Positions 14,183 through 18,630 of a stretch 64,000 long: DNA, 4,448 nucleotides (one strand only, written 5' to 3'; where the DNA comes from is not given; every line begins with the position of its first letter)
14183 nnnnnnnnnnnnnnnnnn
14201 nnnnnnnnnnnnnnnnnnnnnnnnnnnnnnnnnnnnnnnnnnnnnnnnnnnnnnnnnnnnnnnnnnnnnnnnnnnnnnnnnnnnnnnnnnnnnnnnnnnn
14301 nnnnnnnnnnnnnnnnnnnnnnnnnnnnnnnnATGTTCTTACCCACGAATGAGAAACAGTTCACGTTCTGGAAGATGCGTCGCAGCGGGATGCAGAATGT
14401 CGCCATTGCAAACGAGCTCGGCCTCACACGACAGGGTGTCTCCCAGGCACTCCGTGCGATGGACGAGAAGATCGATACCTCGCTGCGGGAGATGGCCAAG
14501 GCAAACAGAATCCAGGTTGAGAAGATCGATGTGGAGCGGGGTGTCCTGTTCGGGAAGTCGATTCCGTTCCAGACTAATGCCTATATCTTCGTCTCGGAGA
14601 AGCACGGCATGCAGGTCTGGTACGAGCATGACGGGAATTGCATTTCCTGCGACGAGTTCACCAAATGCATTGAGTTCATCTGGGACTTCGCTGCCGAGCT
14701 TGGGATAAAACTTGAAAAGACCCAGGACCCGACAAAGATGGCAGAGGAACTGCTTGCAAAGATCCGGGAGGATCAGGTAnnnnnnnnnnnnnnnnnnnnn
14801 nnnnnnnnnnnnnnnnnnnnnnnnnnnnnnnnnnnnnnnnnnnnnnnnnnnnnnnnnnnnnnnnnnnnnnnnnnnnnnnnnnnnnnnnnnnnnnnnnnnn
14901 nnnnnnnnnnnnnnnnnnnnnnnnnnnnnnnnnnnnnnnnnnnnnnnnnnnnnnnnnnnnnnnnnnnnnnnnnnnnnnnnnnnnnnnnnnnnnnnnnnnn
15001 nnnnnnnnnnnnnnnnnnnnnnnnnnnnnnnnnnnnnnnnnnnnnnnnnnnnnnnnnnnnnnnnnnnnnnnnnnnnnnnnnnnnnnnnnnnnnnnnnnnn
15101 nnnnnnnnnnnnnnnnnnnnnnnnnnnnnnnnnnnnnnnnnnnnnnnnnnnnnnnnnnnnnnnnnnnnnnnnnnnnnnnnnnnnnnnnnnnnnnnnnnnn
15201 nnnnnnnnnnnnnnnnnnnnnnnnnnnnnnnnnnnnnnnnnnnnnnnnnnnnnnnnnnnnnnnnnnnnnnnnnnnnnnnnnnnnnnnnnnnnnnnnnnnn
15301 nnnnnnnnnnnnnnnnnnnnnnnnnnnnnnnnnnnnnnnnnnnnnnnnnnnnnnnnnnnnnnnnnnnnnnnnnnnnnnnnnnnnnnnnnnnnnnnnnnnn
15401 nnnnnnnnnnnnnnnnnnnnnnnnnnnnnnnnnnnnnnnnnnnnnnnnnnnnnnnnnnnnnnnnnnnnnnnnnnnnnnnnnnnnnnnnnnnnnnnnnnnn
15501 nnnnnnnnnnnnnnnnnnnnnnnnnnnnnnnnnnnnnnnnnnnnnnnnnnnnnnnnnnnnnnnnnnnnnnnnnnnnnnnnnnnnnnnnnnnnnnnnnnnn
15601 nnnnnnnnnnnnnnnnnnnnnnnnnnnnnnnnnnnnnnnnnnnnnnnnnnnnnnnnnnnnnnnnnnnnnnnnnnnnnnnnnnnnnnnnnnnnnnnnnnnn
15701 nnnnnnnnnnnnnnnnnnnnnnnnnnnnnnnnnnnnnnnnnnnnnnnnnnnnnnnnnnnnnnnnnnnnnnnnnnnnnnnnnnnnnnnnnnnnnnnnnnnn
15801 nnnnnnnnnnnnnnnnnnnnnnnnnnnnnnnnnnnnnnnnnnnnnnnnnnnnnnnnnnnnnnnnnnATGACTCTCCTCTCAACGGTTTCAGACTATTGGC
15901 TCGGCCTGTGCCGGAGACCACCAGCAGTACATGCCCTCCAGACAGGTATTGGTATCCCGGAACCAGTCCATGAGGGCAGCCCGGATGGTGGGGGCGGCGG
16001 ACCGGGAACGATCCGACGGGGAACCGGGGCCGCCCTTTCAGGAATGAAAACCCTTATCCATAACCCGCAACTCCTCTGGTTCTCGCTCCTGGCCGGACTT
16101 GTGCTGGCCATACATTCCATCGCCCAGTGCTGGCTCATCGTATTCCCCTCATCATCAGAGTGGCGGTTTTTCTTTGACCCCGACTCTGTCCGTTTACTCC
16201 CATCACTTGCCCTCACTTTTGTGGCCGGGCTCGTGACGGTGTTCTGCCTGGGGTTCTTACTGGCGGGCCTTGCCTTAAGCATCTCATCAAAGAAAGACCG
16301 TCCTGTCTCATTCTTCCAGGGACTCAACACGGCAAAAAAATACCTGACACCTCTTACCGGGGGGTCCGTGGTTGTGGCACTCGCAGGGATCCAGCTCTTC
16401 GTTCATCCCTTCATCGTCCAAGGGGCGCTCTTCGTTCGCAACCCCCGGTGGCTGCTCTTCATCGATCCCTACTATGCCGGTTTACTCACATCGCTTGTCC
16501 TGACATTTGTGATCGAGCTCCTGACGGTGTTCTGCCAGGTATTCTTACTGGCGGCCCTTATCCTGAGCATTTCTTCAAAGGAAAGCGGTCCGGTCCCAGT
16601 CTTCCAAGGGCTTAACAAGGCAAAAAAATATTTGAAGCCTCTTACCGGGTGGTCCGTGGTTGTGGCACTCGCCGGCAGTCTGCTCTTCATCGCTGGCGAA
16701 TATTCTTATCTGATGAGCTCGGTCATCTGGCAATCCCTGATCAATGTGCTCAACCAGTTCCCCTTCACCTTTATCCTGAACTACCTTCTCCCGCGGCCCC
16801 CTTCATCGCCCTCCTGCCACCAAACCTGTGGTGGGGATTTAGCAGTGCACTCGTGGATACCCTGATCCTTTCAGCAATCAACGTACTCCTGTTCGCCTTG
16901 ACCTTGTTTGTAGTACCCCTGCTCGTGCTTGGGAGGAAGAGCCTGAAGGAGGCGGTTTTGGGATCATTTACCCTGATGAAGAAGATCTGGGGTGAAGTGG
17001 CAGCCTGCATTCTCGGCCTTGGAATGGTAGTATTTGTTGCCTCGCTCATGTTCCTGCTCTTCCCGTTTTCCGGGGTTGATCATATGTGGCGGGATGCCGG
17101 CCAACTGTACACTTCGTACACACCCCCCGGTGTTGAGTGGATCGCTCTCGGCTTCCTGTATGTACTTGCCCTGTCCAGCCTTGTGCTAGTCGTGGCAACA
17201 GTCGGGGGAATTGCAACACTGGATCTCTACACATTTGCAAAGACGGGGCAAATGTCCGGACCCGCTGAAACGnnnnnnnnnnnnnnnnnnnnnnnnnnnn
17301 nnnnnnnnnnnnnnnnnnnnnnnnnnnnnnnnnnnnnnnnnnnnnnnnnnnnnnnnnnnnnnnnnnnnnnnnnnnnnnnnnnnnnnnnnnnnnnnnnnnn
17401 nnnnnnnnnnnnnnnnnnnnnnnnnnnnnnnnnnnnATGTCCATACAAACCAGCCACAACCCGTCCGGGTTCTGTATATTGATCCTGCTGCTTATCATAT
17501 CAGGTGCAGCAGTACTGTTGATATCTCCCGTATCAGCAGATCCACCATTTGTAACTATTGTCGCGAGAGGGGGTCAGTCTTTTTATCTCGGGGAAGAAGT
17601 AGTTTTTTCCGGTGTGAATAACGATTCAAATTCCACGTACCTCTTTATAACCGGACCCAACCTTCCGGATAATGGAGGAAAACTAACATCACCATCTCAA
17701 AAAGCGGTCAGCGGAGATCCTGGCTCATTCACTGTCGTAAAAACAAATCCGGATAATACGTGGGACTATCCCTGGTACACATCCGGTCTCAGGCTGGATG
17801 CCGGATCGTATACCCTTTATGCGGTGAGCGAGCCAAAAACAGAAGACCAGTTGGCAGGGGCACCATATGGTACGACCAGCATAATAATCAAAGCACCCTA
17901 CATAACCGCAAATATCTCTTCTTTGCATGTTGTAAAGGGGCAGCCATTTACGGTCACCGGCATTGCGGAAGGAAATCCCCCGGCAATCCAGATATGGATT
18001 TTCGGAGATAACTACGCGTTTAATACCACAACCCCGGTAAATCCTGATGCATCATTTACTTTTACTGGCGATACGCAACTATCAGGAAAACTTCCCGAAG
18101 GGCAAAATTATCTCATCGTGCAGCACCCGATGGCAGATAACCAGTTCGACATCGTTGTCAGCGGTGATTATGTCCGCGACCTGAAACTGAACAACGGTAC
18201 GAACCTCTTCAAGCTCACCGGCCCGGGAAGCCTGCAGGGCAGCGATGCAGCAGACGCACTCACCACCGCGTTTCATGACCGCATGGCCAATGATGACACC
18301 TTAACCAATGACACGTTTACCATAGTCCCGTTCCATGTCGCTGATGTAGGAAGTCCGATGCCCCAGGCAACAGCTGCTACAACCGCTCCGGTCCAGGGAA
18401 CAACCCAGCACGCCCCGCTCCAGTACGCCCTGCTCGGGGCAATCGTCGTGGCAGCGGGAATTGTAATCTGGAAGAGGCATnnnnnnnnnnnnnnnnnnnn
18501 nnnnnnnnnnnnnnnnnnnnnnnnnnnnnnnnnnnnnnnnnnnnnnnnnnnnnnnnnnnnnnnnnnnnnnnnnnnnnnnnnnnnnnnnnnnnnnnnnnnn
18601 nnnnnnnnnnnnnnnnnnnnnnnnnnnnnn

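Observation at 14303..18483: Self-contained regulon: HTH-HxxxCxxC regulator, Cys-motif membrane partners and a twice-repeated operator on leaderless promoters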

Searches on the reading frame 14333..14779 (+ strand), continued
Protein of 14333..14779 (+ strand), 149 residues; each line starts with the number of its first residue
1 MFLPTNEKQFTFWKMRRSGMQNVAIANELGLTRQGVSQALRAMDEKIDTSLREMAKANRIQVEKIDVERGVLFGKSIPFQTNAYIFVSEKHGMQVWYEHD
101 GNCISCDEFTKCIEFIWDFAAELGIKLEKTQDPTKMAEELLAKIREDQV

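Call 40: find_encoding_contigs(protein=P0247, flank=4000, max_places=2)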
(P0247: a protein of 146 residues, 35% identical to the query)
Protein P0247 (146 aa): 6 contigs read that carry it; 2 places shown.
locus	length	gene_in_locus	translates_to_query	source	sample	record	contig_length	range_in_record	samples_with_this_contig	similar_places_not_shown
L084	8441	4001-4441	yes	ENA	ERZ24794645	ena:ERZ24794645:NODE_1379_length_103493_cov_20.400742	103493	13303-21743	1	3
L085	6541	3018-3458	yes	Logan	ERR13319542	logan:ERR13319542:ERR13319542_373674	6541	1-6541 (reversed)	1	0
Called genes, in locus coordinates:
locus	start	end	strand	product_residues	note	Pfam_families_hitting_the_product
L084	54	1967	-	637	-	PF00266:Aminotran_5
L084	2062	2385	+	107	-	PF02311:AraC_binding (weak), PF07883:Cupin_2, PF05899:Cupin_3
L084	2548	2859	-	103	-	-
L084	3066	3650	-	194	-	PF00881:Nitroreductase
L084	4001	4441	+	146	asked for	PF12802:MarR_2 (weak), PF13384:HTH_23 (faint)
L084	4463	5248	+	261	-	-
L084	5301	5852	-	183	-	PF01558:POR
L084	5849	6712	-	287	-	PF02775:TPP_enzyme_C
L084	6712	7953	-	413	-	PF01855:POR_N, PF17147:PFOR_II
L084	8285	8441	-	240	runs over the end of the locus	PF12804:NTP_transf_3 (faint)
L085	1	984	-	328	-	?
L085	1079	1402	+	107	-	PF02311:AraC_binding (weak), PF07883:Cupin_2, PF05899:Cupin_3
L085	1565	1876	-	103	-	-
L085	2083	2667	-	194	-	PF00881:Nitroreductase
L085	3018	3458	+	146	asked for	PF12802:MarR_2 (weak), PF13384:HTH_23 (faint)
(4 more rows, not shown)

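Call 41: find_encoding_contigs(protein=P0162, flank=4000, max_places=2)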
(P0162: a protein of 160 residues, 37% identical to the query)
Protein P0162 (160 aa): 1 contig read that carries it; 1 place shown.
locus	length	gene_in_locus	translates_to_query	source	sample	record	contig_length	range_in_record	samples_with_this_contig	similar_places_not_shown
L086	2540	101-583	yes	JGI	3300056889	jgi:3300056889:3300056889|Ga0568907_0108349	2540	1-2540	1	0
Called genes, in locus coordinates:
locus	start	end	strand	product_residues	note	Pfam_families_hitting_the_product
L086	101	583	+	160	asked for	-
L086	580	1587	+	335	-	-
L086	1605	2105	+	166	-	PF01105:EMP24_GP25L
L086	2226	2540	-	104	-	?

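Call 42: find_encoding_contigs(protein=P0167, flank=4000, max_places=2)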
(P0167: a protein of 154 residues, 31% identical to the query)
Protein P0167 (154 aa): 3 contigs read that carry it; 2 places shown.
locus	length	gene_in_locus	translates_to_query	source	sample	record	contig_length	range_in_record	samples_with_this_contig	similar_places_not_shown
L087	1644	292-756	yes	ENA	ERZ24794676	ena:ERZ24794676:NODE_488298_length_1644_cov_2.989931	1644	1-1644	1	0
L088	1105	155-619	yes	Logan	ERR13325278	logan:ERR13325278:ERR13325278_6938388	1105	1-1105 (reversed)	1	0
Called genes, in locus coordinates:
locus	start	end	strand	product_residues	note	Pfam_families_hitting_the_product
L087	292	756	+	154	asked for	-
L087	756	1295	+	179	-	-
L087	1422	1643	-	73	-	?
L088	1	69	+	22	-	?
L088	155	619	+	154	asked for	-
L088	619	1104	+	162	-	?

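Call 45: find_encoding_contigs(protein=P0263, flank=3000, max_places=2)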
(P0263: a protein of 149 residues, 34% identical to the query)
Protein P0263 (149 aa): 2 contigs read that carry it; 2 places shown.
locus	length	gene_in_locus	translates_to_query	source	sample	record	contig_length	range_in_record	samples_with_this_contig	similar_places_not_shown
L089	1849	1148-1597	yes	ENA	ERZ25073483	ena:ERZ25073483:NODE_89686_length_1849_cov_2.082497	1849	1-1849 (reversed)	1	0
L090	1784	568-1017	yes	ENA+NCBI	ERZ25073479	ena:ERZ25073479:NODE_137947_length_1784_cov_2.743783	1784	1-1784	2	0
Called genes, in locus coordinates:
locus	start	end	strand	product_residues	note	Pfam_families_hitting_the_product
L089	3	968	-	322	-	?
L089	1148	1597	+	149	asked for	-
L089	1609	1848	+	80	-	?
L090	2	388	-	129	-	?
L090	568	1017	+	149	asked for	-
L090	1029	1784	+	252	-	?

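Call 46: find_encoding_contigs(protein=P0265, flank=3000, max_places=2)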
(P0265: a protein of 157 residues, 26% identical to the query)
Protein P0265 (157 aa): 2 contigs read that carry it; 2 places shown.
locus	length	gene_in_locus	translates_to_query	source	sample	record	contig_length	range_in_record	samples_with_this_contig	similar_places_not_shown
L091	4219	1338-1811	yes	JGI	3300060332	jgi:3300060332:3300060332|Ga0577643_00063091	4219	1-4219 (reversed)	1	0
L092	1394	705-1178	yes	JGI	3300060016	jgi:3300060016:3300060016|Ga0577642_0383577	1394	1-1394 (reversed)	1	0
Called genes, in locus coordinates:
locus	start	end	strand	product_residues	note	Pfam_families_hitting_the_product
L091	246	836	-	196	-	-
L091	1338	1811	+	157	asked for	-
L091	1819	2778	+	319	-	PF01435:Peptidase_M48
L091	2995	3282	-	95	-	PF00583:Acetyltransf_1 (weak), PF13508:Acetyltransf_7 (weak)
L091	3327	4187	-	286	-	PF02739:5_3_exonuc_N, PF01367:5_3_exonuc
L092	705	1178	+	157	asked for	-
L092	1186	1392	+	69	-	?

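Call 47: find_encoding_contigs(protein=P0244, flank=3000, max_places=2)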
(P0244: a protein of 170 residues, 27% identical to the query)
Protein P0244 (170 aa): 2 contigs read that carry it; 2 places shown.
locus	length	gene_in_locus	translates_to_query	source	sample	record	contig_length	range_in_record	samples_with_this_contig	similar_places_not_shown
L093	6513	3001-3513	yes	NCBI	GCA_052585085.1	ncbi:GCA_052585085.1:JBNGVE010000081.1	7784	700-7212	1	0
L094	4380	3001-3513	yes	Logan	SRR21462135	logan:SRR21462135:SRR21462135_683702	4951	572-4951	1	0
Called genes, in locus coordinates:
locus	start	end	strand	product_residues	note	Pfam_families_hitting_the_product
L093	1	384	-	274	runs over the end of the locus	-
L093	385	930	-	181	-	PF00025:Arf, PF09439:SRPRB (weak), PF00071:Ras, PF01926:MMR_HSR1, PF08477:Roc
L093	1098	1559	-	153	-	-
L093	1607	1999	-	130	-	PF03259:Robl_LC7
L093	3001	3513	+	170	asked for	-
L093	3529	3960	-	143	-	PF09723:Zn_ribbon_8 (faint)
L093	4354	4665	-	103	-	PF01797:Y1_Tnp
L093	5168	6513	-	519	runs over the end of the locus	PF00370:FGGY_N, PF02782:FGGY_C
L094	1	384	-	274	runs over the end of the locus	-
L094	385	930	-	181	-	PF00025:Arf, PF09439:SRPRB (weak), PF00071:Ras, PF01926:MMR_HSR1, PF08477:Roc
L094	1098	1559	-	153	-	-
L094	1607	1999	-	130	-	PF03259:Robl_LC7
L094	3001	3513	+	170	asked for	-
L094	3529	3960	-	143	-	PF09723:Zn_ribbon_8 (faint)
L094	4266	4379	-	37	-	?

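Call 61: find_related_loci(query=A4, collection=metagenome_contigs, flank=2500)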
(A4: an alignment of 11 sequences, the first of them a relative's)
Query A4 (157 aa) in metagenome_contigs; peptide patterns used: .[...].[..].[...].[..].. (x = any residue, [..] = any of these).
282 stretches matched a pattern; 267 encode a relative of the query (tblastn E <= 1e-3); the best 80 are kept; 80 distinct loci.
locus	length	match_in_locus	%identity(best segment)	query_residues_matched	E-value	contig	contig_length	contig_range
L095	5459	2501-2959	64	1-153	1e-68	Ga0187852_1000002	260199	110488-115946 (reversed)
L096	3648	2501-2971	62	1-157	5e-68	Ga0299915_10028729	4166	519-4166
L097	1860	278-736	59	1-153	4e-69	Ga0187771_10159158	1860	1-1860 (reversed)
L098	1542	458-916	62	1-153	1e-69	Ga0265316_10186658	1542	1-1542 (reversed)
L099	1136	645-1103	61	1-153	5e-71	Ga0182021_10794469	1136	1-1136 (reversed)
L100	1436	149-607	62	1-153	6e-69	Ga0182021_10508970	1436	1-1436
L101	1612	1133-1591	61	1-153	3e-68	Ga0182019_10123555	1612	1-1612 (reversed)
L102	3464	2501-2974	61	1-157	2e-65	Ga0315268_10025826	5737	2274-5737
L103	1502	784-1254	58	1-157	2e-68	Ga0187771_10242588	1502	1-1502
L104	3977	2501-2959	59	1-153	3e-65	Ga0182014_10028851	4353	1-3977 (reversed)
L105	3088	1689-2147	60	1-153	3e-65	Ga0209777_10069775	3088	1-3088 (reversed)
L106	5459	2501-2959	58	1-153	1e-64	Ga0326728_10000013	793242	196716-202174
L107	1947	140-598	59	1-153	2e-65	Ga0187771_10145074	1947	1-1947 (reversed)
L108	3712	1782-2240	60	1-153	6e-64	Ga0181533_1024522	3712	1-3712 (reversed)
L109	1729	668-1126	61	1-153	1e-65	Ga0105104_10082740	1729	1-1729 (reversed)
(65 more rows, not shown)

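Call 65: find_homologous_proteins(query=A3, max_evalue=0.00001)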
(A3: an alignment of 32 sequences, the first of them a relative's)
Query A3 (32 sequences) (157 aa, profile of the alignment): 130 proteins with E <= 0.00001 among 6968 candidates; the best 120 are listed.
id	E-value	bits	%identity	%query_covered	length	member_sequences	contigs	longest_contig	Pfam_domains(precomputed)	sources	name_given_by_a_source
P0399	3.3e-58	214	63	97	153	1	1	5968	-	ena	-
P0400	5.3e-58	213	65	97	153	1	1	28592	-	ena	-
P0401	5.5e-58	213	59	100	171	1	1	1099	-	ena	-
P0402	7.2e-58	213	58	97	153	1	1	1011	-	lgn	-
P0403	8.4e-58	213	56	97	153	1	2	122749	-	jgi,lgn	-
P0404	1.2e-57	212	63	97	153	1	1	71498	-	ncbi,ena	-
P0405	1.3e-57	212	63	97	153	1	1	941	-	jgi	-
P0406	1.9e-57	211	56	97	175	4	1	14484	-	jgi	jgi:transcriptional regulator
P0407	2.5e-57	211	61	97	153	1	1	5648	-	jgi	jgi:hypothetical protein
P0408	3.8e-57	211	64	97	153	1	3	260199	-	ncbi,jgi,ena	ncbi:MAG: hypothetical protein ABSG33_02195 [Candidatus Bathyarchaeia archaeon]|jgi:hypothetical pro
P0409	4.1e-57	210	56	97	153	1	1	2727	-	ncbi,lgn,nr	ncbi:hypothetical protein IBX38_08955 [Candidatus Bathyarchaeota archaeon]|nr:hypothetical protein [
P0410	4.2e-57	210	54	97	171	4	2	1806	-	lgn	-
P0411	4.3e-57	210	57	97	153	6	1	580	-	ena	-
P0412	4.4e-57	210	61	97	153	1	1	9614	-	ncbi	ncbi:MAG: hypothetical protein ACLQO7_01655 [Candidatus Bathyarchaeia archaeon]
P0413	7.6e-57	210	62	97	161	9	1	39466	-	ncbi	-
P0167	4.4e-45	171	26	90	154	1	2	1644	-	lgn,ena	-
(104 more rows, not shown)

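Call 77: list_cluster_members(proteins=[P0139, P0141, P0143, P0144, P0149, P0155, P0156, P0158, P0160, P0177])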
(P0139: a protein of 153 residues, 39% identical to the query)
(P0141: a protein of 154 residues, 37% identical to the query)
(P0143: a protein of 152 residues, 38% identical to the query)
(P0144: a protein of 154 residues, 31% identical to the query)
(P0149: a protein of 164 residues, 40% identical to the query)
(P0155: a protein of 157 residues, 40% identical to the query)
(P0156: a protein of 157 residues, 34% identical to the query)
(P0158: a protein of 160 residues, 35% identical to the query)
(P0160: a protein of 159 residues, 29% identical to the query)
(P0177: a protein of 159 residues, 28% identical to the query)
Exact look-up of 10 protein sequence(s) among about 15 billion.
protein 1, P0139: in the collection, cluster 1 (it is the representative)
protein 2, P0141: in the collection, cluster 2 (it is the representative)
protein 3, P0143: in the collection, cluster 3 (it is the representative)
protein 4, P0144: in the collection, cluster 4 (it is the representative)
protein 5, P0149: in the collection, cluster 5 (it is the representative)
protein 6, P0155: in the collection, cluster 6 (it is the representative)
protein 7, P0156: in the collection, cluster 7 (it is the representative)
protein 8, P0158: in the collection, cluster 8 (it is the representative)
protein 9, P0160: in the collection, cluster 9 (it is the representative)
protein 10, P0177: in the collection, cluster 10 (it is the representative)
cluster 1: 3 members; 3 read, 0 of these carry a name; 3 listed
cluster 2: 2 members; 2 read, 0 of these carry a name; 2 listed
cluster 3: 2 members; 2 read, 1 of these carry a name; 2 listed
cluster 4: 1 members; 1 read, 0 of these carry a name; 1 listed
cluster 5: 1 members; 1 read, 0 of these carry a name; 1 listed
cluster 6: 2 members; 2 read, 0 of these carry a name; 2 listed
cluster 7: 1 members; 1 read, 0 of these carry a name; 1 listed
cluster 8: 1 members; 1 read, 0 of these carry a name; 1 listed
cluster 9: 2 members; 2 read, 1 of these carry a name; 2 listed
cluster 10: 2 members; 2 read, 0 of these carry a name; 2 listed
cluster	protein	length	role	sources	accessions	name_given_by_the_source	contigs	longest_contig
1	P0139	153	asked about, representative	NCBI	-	-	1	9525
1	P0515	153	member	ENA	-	-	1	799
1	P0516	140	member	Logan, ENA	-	-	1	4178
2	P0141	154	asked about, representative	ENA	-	-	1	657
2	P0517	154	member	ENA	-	-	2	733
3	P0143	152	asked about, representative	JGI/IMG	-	-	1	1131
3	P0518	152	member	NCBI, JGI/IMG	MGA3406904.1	MAG: hypothetical protein ABSD49_14330 [Candidatus Bathyarchaeia archaeon] | DNA-binding XRE family transcriptional regulator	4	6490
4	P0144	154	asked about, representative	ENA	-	-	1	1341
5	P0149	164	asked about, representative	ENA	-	-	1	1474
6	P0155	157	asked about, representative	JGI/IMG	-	-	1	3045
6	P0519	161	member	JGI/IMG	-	-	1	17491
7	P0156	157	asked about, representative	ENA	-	-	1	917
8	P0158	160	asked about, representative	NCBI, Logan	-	-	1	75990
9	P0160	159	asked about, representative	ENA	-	-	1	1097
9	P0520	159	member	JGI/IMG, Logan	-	hypothetical protein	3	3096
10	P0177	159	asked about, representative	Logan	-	-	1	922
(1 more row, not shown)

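Call 85: find_encoding_contigs(protein=P0196, flank=2500, max_places=2)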
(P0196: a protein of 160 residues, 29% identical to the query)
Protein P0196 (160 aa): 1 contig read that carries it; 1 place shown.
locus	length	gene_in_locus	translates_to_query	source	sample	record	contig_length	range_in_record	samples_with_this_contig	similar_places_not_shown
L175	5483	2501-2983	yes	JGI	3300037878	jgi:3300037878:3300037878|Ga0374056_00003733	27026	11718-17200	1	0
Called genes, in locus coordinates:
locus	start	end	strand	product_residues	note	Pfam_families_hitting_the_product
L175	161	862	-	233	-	PF25212:HVO_A0114 (faint), PF01978:TrmB (faint)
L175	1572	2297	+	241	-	-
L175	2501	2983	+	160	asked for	-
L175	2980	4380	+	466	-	-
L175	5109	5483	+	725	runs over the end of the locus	PF00141:peroxidase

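Call 86: find_encoding_contigs(protein=P0223, flank=2500, max_places=2)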
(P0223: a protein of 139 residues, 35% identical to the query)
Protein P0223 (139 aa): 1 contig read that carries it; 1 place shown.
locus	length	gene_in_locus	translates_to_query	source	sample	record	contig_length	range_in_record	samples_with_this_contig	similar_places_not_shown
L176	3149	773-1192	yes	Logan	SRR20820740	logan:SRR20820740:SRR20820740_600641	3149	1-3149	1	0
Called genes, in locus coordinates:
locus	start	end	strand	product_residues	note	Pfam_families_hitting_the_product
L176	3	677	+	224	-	?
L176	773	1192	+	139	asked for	-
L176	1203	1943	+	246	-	-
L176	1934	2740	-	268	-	PF03193:RsgA_GTPase, PF02421:FeoB_N (faint), PF01926:MMR_HSR1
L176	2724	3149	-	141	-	?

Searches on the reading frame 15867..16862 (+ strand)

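Call 6: search_protein_families(library=pfam, proteins=[window:15867-16862:+], max_evalue=1)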
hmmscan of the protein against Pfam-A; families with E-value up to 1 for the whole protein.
window:15867-16862:+ (332 aa): 0 families

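Call 7: search_protein_families(library=ncbifam, proteins=[window:15867-16862:+], max_evalue=1)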
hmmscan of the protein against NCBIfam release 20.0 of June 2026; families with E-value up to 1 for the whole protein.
window:15867-16862:+ (332 aa): 1 family
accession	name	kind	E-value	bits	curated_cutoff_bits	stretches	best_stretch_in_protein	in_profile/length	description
TIGR03943.1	TIGR03943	equivalog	0.22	10.9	88.8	1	66-149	10-89/221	TIGR03943 family putative permease subunit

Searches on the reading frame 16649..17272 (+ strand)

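Call 6: search_protein_families(library=pfam, proteins=[window:16649-17272:+], max_evalue=1)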
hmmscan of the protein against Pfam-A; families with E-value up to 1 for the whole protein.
window:16649-17272:+ (208 aa): 2 families
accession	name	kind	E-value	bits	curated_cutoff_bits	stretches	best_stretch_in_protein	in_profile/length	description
PF19656.5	DUF6159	-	5.3e-07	30.2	27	1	74-202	83-202/204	Family of unknown function (DUF6159)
PF10110.14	GPDPase_memb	-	0.012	14.8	29.6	1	71-191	168-279/321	Membrane domain of glycerophosphoryl diester phosphodiesterase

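Call 7: search_protein_families(library=ncbifam, proteins=[window:16649-17272:+], max_evalue=1)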
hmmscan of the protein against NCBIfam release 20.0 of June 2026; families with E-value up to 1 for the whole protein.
window:16649-17272:+ (208 aa): 0 families

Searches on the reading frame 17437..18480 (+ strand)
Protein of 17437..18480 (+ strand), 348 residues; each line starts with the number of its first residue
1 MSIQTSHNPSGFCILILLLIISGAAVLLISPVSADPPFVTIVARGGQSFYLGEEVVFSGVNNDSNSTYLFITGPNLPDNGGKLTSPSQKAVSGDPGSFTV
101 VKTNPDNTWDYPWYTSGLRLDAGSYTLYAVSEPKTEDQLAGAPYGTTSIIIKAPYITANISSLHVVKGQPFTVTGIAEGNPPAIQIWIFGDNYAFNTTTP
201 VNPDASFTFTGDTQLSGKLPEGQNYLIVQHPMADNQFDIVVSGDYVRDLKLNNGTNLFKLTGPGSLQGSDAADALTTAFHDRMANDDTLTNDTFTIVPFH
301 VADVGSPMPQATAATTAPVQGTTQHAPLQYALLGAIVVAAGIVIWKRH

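Call 6: search_protein_families(library=pfam, proteins=[window:17437-18480:+], max_evalue=1)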
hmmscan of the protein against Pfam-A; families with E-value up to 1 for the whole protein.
window:17437-18480:+ (348 aa): 2 families
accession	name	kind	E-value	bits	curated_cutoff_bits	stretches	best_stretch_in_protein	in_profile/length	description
PF13927.12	Ig_3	-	0.0046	17.9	30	1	154-200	2-48/78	Immunoglobulin domain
PF12945.12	PilZNR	-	0.16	12.5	23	0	222-246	28-52/85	Flagellar protein YcgR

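Call 7: search_protein_families(library=ncbifam, proteins=[window:17437-18480:+], max_evalue=1)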
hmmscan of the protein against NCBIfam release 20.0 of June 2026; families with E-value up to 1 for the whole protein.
window:17437-18480:+ (348 aa): 1 family
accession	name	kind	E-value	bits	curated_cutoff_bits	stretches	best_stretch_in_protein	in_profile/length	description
NF041431.1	S_layer_MEMAR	equivalog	4.3e-88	296.7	600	1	39-296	393-652/819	MEMAR_RS02690 family S-layer glycoprotein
